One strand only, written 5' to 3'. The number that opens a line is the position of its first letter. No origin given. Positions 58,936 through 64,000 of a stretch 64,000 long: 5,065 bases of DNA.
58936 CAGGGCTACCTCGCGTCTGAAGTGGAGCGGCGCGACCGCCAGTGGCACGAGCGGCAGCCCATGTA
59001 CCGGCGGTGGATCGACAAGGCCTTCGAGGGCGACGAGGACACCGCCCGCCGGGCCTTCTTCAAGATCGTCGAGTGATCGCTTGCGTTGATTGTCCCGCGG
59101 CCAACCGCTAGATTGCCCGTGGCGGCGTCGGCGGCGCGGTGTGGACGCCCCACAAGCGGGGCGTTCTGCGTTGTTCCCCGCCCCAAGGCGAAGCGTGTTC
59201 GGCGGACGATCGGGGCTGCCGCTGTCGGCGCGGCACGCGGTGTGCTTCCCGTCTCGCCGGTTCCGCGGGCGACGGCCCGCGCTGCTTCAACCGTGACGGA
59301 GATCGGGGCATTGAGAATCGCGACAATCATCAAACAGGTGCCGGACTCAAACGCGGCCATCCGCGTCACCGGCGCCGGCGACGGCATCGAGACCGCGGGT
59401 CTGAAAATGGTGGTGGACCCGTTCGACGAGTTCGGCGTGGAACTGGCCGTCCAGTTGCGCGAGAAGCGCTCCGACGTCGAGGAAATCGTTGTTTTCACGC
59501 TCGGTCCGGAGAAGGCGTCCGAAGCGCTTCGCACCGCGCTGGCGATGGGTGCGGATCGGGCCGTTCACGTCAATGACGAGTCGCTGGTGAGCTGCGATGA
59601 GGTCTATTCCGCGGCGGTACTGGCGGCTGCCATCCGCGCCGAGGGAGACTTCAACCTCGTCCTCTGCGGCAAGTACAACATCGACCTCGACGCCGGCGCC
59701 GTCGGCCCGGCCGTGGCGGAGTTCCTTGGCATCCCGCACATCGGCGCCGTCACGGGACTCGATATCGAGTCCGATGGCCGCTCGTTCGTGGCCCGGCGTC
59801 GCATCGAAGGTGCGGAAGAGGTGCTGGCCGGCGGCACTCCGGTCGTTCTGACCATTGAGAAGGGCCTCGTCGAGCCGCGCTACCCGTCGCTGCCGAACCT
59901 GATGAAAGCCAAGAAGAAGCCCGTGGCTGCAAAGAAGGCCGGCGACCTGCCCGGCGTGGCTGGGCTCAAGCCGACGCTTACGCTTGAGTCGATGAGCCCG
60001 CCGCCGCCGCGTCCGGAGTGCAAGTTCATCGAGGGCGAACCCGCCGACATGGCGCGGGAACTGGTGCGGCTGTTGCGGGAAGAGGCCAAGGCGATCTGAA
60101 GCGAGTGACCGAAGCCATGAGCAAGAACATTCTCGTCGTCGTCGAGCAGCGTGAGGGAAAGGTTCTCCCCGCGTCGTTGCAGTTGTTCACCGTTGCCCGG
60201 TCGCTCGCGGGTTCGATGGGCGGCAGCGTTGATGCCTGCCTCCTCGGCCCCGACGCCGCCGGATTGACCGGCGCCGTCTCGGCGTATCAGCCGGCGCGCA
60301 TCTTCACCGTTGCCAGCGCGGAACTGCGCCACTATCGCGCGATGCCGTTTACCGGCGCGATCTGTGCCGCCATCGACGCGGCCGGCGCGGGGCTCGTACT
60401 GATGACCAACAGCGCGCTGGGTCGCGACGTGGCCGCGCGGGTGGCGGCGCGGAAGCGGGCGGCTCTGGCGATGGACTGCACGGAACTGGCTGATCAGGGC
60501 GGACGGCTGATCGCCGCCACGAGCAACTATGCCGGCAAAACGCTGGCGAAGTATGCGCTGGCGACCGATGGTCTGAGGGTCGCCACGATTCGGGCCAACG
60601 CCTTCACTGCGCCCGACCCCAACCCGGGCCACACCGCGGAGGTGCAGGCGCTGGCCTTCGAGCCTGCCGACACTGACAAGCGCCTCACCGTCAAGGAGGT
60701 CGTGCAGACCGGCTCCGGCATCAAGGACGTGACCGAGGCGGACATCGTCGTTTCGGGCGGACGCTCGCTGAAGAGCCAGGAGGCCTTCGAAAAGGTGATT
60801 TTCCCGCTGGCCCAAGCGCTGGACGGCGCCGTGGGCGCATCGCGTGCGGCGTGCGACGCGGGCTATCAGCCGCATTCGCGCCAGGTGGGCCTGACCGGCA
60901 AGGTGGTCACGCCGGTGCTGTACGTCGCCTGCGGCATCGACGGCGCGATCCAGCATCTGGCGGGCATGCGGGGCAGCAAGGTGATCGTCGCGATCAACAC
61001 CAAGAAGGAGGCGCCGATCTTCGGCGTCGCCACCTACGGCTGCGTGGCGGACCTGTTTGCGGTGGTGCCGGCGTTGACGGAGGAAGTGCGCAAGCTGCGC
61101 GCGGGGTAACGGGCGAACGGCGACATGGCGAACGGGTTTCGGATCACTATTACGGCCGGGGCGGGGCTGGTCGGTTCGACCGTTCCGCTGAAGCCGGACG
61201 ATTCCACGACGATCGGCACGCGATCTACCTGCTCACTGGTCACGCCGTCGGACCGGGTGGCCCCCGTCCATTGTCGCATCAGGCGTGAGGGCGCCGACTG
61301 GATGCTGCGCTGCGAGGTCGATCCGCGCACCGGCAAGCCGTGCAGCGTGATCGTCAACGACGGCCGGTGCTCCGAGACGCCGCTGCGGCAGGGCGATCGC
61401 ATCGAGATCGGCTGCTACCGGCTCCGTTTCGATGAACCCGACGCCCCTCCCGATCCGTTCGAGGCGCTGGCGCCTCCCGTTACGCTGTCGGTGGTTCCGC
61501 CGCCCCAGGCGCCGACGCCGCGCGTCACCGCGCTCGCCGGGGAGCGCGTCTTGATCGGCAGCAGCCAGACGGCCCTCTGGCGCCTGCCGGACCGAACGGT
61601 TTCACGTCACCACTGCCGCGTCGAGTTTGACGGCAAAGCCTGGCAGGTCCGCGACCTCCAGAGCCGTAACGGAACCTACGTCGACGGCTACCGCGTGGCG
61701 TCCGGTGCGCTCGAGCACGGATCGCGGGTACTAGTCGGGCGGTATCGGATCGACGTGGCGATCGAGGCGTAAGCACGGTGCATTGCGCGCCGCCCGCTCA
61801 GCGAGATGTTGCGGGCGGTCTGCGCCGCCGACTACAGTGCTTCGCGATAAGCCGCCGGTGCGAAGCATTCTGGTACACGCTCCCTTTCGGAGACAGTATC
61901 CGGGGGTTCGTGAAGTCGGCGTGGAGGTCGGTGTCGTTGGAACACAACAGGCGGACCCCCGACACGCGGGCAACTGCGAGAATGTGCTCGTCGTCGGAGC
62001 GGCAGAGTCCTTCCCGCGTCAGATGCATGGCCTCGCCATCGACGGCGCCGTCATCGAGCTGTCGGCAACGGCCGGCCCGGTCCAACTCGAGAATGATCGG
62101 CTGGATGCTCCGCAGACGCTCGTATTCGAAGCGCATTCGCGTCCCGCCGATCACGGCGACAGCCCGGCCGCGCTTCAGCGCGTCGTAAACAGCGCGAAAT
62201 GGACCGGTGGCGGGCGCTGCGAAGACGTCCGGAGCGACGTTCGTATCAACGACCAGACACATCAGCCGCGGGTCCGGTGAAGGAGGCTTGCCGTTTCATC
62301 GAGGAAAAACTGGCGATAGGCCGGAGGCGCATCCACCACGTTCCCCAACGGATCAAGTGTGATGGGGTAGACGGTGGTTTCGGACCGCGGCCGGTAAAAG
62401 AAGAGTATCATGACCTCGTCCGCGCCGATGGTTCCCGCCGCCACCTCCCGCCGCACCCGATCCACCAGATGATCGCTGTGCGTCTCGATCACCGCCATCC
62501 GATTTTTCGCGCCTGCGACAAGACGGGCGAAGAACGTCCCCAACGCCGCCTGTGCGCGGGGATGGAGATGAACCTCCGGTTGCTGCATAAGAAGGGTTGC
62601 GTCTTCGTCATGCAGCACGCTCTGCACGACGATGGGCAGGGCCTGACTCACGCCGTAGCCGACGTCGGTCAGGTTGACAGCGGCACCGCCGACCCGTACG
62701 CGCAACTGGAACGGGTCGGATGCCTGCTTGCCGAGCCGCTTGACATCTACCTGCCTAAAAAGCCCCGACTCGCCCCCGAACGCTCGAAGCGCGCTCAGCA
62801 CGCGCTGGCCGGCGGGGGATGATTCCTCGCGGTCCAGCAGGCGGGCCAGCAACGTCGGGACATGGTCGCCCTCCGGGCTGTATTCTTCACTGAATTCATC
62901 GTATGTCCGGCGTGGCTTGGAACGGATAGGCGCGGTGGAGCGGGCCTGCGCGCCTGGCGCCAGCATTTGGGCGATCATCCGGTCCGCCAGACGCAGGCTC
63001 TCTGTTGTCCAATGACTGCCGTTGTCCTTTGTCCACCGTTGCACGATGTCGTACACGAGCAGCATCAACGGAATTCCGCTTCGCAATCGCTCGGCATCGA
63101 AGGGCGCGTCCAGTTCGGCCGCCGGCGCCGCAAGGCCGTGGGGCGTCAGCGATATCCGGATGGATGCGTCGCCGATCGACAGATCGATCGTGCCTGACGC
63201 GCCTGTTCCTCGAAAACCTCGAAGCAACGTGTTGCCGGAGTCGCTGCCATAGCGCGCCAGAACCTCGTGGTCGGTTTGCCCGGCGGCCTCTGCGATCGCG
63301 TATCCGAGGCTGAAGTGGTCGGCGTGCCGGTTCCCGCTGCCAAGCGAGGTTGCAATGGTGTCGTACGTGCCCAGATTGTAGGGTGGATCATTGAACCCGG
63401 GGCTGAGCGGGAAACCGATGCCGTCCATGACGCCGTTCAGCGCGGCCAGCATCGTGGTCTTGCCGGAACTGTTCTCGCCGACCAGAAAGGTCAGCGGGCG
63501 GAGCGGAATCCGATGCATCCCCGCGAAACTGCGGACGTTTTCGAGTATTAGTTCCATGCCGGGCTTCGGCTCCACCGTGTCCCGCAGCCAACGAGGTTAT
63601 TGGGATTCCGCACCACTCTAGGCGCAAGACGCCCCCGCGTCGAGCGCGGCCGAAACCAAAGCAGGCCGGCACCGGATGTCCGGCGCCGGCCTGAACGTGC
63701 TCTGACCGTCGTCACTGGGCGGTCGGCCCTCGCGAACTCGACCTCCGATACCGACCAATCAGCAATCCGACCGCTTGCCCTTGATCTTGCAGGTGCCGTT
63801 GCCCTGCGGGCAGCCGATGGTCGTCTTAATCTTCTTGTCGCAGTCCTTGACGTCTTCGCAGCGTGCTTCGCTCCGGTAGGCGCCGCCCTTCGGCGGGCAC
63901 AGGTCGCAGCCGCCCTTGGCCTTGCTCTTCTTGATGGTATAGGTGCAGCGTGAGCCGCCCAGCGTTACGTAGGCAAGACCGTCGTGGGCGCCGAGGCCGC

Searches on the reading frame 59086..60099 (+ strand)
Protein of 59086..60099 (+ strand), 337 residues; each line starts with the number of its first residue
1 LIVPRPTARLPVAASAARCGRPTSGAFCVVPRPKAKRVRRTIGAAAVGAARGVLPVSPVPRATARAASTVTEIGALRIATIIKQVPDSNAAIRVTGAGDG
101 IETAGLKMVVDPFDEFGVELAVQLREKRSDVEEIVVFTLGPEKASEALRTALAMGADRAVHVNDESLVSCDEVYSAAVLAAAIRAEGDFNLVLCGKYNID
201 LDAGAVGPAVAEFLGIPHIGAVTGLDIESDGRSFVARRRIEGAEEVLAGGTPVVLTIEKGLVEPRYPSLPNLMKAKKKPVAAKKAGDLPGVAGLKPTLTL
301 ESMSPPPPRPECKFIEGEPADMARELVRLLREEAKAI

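Call 76: search_protein_families(library=pfam, proteins=[window:59086-60099:+], max_evalue=0.00001)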
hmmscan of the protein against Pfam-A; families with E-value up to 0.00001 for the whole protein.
window:59086-60099:+ (337 aa): 1 family
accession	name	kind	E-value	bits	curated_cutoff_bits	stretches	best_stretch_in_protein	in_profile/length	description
PF01012.27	ETF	-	6.1e-38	130.9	26.7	1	102-285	5-178/181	Electron transfer flavoprotein domain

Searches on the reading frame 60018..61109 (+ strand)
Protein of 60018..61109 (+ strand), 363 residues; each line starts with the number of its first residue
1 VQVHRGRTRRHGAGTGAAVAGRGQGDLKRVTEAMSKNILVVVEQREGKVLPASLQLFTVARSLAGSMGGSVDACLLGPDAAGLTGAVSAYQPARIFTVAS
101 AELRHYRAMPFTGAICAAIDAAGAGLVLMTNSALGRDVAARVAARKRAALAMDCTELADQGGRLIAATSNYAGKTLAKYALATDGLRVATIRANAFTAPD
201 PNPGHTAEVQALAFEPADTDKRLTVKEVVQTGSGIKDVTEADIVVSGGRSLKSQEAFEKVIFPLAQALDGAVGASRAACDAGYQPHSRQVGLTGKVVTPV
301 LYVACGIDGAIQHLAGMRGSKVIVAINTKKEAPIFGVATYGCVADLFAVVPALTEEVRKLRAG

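Call 76: search_protein_families(library=pfam, proteins=[window:60018-61109:+], max_evalue=0.00001)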
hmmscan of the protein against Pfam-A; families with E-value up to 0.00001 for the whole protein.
window:60018-61109:+ (363 aa): 2 families
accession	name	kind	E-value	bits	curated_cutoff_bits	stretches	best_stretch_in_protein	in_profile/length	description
PF00766.25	ETF_alpha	-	6.7e-32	109.7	27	1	237-318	1-81/81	Electron transfer flavoprotein FAD-binding domain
PF01012.27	ETF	-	5.7e-29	101.6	26.7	1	38-214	1-178/181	Electron transfer flavoprotein domain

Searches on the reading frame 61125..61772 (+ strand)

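Call 76: search_protein_families(library=pfam, proteins=[window:61125-61772:+], max_evalue=0.00001)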
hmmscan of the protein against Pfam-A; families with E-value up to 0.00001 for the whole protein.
window:61125-61772:+ (215 aa): 2 families
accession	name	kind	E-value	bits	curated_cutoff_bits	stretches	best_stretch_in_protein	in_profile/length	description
PF00498.31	FHA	-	2.1e-27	95.8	20.7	2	142-205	1-67/67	FHA domain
PF16697.10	Yop-YscD_cpl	-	4.6e-22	78.5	33.2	2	136-208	13-87/94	Inner membrane component of T3SS, cytoplasmic domain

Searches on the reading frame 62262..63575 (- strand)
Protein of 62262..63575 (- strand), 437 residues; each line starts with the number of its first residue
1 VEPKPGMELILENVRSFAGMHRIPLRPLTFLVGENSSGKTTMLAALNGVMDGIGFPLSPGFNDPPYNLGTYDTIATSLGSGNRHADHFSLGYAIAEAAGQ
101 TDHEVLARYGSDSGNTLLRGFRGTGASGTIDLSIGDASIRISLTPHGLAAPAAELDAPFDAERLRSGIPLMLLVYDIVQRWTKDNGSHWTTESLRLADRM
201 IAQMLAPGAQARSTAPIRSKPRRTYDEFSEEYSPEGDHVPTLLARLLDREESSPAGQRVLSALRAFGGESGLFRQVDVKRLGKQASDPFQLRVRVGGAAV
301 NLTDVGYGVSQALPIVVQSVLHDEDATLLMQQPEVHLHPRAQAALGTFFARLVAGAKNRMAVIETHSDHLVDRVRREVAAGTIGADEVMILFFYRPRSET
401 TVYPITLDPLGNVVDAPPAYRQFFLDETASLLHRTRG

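Call 76: search_protein_families(library=pfam, proteins=[window:62262-63575:-], max_evalue=0.00001)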
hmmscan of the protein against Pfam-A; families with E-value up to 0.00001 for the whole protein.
window:62262-63575:- (437 aa): 3 families
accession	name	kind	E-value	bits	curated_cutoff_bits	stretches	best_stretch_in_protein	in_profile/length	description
PF13175.12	AAA_15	-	5.1e-17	63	32.1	1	282-371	279-374/374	AAA ATPase domain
PF13304.12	AAA_21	-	3.2e-13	50.8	27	1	259-372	220-304/304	AAA domain, putative AbiEii toxin, Type IV TA system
PF13476.12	AAA_23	-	9.2e-06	26.9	27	0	9-51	2-44/201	AAA domain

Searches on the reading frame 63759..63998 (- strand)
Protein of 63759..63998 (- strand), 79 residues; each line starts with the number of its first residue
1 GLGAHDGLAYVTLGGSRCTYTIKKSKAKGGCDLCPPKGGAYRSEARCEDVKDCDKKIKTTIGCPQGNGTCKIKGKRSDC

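Call 8: search_protein_families(library=pfam, proteins=[window:63759-63998:-], max_evalue=1)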
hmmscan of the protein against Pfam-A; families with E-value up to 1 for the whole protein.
window:63759-63998:- (79 aa): 0 families

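Call 9: search_protein_families(library=ncbifam, proteins=[window:63759-63998:-], max_evalue=1)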
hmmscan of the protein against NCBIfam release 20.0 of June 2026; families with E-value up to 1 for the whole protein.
window:63759-63998:- (79 aa): 0 families

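Call 64: search_protein_families(library=pfam, proteins=[window:63762-63959:-], max_evalue=10)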
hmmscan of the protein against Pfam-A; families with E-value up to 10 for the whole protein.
seq(66 aa): 0 families
